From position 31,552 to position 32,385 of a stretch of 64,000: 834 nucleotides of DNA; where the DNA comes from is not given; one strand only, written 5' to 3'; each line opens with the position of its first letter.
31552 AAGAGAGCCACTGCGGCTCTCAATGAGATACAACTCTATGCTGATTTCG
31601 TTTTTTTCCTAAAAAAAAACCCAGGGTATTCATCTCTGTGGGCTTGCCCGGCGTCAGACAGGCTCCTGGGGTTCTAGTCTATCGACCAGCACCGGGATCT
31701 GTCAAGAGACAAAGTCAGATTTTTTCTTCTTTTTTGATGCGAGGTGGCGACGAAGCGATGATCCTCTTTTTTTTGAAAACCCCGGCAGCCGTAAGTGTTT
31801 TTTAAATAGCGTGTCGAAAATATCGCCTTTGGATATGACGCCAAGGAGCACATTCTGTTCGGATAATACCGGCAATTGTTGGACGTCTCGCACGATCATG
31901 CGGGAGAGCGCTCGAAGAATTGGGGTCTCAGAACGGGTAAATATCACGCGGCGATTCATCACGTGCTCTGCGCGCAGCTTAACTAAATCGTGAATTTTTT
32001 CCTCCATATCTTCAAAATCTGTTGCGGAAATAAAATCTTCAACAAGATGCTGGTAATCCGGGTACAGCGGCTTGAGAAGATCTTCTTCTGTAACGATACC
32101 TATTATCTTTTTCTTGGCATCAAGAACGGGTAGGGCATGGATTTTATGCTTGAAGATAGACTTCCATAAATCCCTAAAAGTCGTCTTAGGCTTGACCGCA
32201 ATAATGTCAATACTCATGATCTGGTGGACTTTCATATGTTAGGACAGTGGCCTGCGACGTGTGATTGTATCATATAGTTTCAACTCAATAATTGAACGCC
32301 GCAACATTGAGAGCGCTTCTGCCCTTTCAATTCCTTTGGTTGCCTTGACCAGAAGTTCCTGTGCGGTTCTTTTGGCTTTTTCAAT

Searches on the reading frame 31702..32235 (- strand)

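Call 66: search_protein_families(library=pfam, proteins=[window:31702-32235:-], max_evalue=0.001)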
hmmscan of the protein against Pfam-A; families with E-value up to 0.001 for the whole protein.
window:31702-32235:- (177 aa): 1 family
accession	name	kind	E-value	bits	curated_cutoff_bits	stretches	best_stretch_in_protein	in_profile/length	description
PF00571.33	CBS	-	4.1e-24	85.1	24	2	3-55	1-53/57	CBS domain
